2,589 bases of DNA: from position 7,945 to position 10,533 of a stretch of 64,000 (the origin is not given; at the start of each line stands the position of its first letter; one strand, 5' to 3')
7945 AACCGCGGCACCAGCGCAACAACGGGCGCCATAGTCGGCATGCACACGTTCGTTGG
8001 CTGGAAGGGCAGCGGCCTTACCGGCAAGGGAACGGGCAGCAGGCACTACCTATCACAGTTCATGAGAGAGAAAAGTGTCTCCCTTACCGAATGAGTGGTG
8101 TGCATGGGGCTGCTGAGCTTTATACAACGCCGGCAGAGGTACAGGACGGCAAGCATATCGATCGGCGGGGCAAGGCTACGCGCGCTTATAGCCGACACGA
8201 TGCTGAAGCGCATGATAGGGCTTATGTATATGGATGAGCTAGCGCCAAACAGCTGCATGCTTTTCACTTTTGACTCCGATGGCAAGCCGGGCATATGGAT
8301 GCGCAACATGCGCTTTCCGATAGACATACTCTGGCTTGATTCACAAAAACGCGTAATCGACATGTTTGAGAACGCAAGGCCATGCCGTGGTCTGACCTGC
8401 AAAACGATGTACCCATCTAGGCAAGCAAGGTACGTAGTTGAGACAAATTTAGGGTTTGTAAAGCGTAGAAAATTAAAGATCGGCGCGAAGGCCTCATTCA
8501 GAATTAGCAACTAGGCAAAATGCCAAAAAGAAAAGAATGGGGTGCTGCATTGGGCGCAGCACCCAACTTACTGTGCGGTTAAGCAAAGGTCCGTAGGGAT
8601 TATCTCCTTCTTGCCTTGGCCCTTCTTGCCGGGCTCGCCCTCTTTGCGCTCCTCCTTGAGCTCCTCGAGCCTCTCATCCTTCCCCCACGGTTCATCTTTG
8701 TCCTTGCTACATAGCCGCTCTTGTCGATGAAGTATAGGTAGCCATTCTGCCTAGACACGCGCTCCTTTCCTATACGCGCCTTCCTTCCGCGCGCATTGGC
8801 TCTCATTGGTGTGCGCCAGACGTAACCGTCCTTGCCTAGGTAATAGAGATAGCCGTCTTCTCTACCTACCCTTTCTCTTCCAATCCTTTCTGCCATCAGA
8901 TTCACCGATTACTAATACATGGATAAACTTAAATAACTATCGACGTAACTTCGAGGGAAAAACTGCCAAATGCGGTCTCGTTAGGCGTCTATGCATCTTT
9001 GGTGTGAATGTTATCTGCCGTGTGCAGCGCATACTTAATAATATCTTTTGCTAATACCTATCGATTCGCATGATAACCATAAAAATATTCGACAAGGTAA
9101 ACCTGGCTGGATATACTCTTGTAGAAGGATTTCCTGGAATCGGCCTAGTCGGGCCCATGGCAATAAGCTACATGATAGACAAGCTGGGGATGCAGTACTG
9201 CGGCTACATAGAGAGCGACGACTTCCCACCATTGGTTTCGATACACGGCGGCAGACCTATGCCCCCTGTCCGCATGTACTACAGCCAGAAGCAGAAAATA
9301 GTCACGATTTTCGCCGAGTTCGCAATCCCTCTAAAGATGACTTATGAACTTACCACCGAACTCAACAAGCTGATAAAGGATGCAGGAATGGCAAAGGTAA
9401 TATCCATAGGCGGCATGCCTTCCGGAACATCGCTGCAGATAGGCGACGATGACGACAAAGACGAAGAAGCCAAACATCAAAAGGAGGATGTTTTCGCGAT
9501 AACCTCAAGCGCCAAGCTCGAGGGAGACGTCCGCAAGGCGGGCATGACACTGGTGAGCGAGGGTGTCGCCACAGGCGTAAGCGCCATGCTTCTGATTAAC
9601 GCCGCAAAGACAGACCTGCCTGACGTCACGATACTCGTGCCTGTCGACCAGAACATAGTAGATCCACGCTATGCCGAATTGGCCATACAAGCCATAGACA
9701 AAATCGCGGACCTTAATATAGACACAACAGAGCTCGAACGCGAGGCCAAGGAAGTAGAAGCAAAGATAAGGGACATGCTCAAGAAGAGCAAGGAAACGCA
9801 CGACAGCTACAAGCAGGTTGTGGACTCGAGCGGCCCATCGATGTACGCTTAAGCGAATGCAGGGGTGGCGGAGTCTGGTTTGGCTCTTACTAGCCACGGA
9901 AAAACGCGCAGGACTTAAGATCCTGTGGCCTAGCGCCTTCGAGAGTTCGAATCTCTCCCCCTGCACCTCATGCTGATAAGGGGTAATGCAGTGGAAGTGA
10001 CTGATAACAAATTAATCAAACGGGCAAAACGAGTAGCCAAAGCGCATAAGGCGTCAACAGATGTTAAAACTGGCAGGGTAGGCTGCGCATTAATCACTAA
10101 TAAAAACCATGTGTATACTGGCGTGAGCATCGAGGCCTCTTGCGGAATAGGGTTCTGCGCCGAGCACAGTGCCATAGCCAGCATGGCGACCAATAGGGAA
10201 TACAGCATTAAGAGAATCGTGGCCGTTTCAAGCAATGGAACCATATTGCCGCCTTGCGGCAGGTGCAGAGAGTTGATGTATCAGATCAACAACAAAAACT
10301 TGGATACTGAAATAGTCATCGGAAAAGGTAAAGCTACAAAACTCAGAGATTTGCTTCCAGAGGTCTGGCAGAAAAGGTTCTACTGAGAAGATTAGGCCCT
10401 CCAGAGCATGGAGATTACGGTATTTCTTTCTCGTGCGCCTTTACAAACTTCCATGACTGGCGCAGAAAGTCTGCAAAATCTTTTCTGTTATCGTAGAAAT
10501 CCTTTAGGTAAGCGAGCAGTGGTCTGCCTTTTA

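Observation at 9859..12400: AT-richer locus beside tRNA-Leu: HExxH protein divergent from a translationally coupled DUF6884-like + GIY-YIG nuclease pair (candidate uncharacterised system)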

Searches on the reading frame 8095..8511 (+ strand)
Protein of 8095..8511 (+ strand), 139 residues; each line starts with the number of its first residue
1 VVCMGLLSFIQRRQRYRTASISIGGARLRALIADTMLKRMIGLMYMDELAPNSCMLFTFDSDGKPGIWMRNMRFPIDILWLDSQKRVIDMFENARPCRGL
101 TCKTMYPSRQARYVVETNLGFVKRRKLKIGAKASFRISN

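Call 6: search_protein_families(library=pfam, proteins=[window:8095-8511:+], max_evalue=0.1)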
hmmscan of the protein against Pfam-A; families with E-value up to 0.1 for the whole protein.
window:8095-8511:+ (139 aa): 1 family
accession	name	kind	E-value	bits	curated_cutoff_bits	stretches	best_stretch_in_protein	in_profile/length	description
PF02643.20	DUF192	-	7.8e-27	93.7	27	1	30-133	3-94/96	Uncharacterized ACR, COG1430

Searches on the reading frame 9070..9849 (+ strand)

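Call 6: search_protein_families(library=pfam, proteins=[window:9070-9849:+], max_evalue=0.1)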
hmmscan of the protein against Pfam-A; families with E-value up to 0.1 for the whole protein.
window:9070-9849:+ (260 aa): 1 family
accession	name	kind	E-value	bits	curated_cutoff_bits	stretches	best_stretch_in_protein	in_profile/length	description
PF09754.15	PAC2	-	2.8e-40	138.9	25.8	1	17-236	1-214/215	PAC2 family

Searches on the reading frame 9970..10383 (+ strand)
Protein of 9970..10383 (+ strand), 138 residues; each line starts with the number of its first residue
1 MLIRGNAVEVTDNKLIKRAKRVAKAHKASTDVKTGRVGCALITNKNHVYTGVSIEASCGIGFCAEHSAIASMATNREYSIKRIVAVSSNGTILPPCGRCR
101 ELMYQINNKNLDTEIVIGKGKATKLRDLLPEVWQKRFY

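Call 6: search_protein_families(library=pfam, proteins=[window:9970-10383:+], max_evalue=0.1)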
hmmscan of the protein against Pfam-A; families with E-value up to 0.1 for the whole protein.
window:9970-10383:+ (138 aa): 3 families
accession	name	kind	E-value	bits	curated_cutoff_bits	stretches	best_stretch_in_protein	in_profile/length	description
PF00383.29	dCMP_cyt_deam_1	-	6.1e-12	45.8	25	1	12-109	4-96/102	Cytidine and deoxycytidylate deaminase zinc-binding region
PF14421.12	LmjF365940-deam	-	0.0018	18.5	27.1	0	93-116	179-202/218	LmjF365940 subfamily CDD/CDA-like deaminase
PF08211.18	dCMP_cyt_deam_2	-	0.049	14.3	25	1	12-84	41-114/130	Cytidine and deoxycytidylate deaminase zinc-binding region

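Call 7: search_protein_families(library=padloc, proteins=[window:9970-10383:+], max_evalue=0.1)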
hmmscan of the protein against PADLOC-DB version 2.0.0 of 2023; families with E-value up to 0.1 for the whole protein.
window:9970-10383:+ (138 aa): 0 families

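Call 8: search_protein_families(library=ncbifam, proteins=[window:9970-10383:+], max_evalue=0.1)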
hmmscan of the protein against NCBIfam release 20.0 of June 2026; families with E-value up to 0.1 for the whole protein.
window:9970-10383:+ (138 aa): 7 families
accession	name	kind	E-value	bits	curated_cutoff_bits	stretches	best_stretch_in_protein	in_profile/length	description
NF004064.0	PRK05578.1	equivalog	8e-20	71.2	74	1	10-134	4-124/130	cytidine deaminase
TIGR01354.1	cyt_deam_tetra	equivalog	1.8e-18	67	113.65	1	34-135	20-123/126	cytidine deaminase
NF005314.0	PRK06848.1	equivalog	3.2e-13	49.9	131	1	9-135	4-136/139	cytidine deaminase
NF009076.0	PRK12411.1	equivalog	8.5e-12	45.2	216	1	13-115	4-105/132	cytidine deaminase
TIGR01355.1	cyt_deam_dimer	equivalog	9.5e-09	34.9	275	1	13-132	26-139/283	cytidine deaminase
NF006537.0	PRK09027.1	equivalog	1.9e-07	30.8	153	1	7-131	44-163/295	cytidine deaminase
NF006155.0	PRK08298.1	equivalog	1.9e-05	24.6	129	1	38-136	26-132/136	cytidine deaminase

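Call 67: search_protein_families(library=phrogs, proteins=[window:9970-10383:+], max_evalue=0.01)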
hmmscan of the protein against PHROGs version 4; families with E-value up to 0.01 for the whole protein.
window:9970-10383:+ (138 aa): 0 families

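Call 79: find_homologous_proteins(query=window:9970-10383:+, max_evalue=1e-10)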
Query window:9970-10383:+ (138 aa): 4550 proteins with E <= 1e-10 among 4562 candidates; the best 120 are listed.
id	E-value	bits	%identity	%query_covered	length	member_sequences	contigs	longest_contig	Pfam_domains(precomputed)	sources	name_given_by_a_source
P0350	1.0e-80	286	99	95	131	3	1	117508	PF00383.30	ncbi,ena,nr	ncbi:MAG: cytidine deaminase [Candidatus Marsarchaeota archaeon]|nr:cytidine deaminase [Candidatus M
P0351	5.2e-60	219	73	95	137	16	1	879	PF00383.30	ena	-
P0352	2.0e-57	211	68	98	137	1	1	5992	PF00383.30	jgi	jgi:cytidine deaminase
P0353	1.4e-56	208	69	95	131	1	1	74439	PF00383.30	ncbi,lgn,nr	ncbi:cytidine deaminase [Candidatus Woesearchaeota archaeon]|nr:cytidine deaminase [Candidatus Woese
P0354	2.1e-56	207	71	93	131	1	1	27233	PF00383.30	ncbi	ncbi:MAG: cytidine deaminase [Candidatus Woesearchaeota archaeon]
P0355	1.2e-55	205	70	93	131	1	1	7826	PF00383.30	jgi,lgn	jgi:cytidine deaminase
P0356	2.5e-54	201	67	95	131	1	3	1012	PF00383.30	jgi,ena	-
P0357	4.8e-54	200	67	94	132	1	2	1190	PF00383.30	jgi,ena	-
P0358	5.5e-54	200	70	92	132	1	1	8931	PF00383.30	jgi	jgi:cytidine deaminase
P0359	8.3e-54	199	69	92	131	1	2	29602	PF00383.30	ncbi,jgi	-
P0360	8.3e-54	199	74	85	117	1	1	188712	PF00383.30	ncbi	-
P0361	8.6e-54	199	70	93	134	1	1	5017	PF00383.30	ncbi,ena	-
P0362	1.1e-53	199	67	94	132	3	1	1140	PF00383.30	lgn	-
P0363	1.1e-53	199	67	93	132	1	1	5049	PF00383.30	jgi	jgi:cytidine deaminase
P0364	1.2e-53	198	66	94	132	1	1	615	PF00383.30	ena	-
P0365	1.4e-53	198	67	94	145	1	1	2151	PF00383.30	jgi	jgi:cytidine deaminase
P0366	2.0e-53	198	66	94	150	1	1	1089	PF00383.30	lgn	-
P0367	2.0e-53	198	69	92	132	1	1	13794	PF00383.30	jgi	jgi:cytidine deaminase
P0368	2.6e-53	197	66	93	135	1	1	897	PF00383.30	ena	-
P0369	4.6e-53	197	68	93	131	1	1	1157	PF00383.30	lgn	-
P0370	9.0e-53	196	66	93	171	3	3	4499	PF00383.30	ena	-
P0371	1.1e-52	195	67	93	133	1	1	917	PF00383.30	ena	-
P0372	1.2e-52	195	68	94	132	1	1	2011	PF00383.30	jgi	jgi:cytidine deaminase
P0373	1.3e-52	195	65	93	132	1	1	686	PF00383.30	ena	-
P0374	1.3e-52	195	66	93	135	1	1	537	PF00383.30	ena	-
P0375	1.9e-52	195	65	93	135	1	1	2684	PF00383.30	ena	-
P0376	3.0e-52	194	66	94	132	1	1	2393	PF00383.30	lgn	-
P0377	3.7e-52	194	64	96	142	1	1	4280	PF00383.30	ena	-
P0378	4.1e-52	193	65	94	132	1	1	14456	PF00383.30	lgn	-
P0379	5.8e-52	193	65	93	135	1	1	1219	PF00383.30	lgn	-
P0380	1.2e-51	192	63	94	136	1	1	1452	PF00383.30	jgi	jgi:cytidine deaminase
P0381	2.1e-51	191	64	94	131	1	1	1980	PF00383.30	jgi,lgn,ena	-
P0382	2.3e-51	191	65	94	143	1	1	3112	PF00383.30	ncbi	-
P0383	2.5e-51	191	65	93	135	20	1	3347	PF00383.30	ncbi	-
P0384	3.6e-51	190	62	94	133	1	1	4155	PF00383.30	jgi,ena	-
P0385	5.4e-51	190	62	94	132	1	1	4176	PF00383.30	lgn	-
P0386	5.8e-51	190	62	95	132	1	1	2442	PF00383.30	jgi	jgi:cytidine deaminase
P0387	6.1e-51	190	66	92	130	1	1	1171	PF00383.30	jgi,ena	-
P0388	6.3e-51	190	62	94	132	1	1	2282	PF00383.30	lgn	-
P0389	7.2e-51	189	63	93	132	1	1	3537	PF00383.30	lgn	-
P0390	7.7e-51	189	62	94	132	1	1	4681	PF00383.30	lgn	-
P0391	9.6e-51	189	63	94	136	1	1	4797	PF00383.30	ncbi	-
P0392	1.2e-50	189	64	93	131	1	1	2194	PF00383.30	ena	-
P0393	1.4e-50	189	69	91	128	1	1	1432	PF00383.30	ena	-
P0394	1.5e-50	188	69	91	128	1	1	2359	PF00383.30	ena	-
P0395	1.8e-50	188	63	93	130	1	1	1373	PF00383.30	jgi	jgi:cytidine deaminase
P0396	2.0e-50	188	65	94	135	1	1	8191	PF00383.30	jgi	jgi:cytidine deaminase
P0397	4.4e-50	187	63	93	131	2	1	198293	PF00383.30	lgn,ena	-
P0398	5.2e-50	187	69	91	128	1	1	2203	PF00383.30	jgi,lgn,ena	-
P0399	5.2e-50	187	62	93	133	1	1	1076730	PF00383.30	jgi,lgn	jgi:cytidine deaminase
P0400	5.5e-50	187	61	94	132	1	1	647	PF00383.30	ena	-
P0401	6.2e-50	186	65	93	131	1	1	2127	PF00383.30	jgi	jgi:cytidine deaminase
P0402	9.0e-50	186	64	93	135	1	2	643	PF00383.30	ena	-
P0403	1.3e-49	185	63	93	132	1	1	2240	PF00383.30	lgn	-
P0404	1.3e-49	185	65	95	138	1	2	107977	PF00383.30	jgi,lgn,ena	-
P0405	1.3e-49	185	63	93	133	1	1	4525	PF00383.30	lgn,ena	-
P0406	1.7e-49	185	62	94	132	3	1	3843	PF00383.30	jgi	jgi:cytidine deaminase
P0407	1.8e-49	185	65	88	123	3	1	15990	PF00383.30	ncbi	-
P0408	2.6e-49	184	60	93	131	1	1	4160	PF00383.30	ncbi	ncbi:MAG: cytidine deaminase [Nanoarchaeota archaeon]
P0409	2.9e-49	184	63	93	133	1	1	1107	PF00383.30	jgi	jgi:cytidine deaminase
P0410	3.0e-49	184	67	89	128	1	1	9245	PF00383.30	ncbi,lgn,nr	ncbi:MAG: cytidine deaminase [Nanoarchaeota archaeon]|nr:cytidine deaminase [Nanoarchaeota archaeon]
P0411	3.0e-49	184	60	95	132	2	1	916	PF00383.30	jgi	-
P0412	3.4e-49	184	62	94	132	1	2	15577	PF00383.30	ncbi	-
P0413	4.3e-49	184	61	93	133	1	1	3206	PF00383.30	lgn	-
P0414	5.3e-49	183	62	94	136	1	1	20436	PF00383.30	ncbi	ncbi:MAG: cytidine deaminase [Patescibacteria group bacterium]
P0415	6.3e-49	183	64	89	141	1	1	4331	PF00383.30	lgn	-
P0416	6.9e-49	183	64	93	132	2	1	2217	PF00383.30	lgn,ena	-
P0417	8.7e-49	183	65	92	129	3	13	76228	PF00383.30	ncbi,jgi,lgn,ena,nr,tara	ncbi:MAG: cytidine deaminase [Candidatus Woesearchaeota archaeon]|jgi:cytidine deaminase|nr:cytidine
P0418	1.6e-48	182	61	94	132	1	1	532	PF00383.30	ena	-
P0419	2.8e-48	181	61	94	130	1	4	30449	PF00383.30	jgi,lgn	jgi:cytidine deaminase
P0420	3.2e-48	181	65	91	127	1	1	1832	PF00383.30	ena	-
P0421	3.4e-48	181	64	93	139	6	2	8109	PF00383.30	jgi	-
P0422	3.4e-48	181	64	93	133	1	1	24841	PF00383.30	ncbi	ncbi:MAG: cytidine deaminase [Candidatus Micrarchaeota archaeon]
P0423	3.4e-48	181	64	92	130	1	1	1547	PF00383.30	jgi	jgi:cytidine deaminase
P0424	3.6e-48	181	63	93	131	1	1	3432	PF00383.30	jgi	jgi:cytidine deaminase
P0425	4.3e-48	180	61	96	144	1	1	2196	PF00383.30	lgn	-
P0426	7.2e-48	180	60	94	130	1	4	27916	PF00383.30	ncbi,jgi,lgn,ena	ncbi:MAG: cytidine deaminase [Patescibacteria group bacterium]|jgi:cytidine deaminase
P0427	7.6e-48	180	62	93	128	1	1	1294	PF00383.30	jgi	jgi:cytidine deaminase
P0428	8.0e-48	180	61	93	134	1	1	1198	PF00383.30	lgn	-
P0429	8.4e-48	180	65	91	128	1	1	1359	PF00383.30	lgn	-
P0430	1.2e-47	179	60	93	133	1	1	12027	PF00383.30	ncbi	-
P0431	1.2e-47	179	61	93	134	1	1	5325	PF00383.30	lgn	-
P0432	2.2e-47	178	60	92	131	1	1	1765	PF00383.30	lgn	-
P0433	3.1e-47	178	62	91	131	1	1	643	PF00383.30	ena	-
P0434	3.3e-47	178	62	93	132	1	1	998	PF00383.30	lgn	-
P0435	3.4e-47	178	58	95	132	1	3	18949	PF00383.30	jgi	-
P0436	3.5e-47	178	61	93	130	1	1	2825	PF00383.30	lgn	-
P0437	3.9e-47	177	62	92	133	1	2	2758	PF00383.30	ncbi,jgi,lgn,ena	-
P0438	4.7e-47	177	67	91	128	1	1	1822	PF00383.30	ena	-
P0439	5.3e-47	177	65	93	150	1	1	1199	PF00383.30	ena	-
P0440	6.2e-47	177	63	91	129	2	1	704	PF00383.30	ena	-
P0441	6.9e-47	177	58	94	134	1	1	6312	PF00383.30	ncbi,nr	ncbi:MAG: cytidine deaminase [Candidatus Aenigmarchaeota archaeon]|nr:cytidine deaminase [Candidatus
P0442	1.2e-46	176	60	93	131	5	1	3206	PF00383.30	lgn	-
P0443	1.9e-46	175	64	93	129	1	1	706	PF00383.30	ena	-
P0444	3.0e-46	175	65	91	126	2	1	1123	PF00383.30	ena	-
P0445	4.9e-46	174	63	93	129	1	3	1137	PF00383.30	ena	-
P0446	5.9e-46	174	64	95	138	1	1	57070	PF00383.30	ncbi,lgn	-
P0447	7.0e-46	173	61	93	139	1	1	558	PF00383.30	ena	-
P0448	7.1e-46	173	69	87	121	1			PF00383.30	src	-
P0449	1.2e-45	173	60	93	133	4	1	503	PF00383.30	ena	-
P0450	1.7e-45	172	57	93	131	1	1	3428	PF00383.30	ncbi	-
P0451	2.5e-45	172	64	91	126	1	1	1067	PF00383.30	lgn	-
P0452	2.7e-45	171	59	95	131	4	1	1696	PF00383.30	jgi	jgi:cytidine deaminase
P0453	3.6e-45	171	62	87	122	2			PF00383.30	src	-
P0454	5.0e-45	171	64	93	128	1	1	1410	PF00383.30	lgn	-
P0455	5.8e-45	170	63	93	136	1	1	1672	PF00383.30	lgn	-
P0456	5.9e-45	170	61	90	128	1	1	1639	PF00383.30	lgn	-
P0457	1.0e-44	170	61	91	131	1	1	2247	PF00383.30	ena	-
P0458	1.1e-44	169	57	91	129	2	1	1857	PF00383.30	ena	-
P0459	1.4e-44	169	59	93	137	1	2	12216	PF00383.30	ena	-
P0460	2.0e-44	169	55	94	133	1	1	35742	PF00383.30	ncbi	-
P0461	2.4e-44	168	57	93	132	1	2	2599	PF00383.30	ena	-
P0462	4.3e-44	168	58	94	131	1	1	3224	PF00383.30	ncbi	-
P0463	4.5e-44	167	58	93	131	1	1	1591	PF00383.30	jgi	jgi:cytidine deaminase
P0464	5.0e-44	167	59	93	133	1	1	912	PF00383.30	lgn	-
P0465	5.9e-44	167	67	83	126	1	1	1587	PF00383.30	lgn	-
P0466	7.5e-44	167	58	93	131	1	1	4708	PF00383.30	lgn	-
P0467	1.1e-43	166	62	91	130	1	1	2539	PF00383.30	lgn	-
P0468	1.2e-43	166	68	78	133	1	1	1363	PF00383.30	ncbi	ncbi:hypothetical protein ES705_47171 [subsurface metagenome]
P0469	1.3e-43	166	61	92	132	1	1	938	PF00383.30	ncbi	-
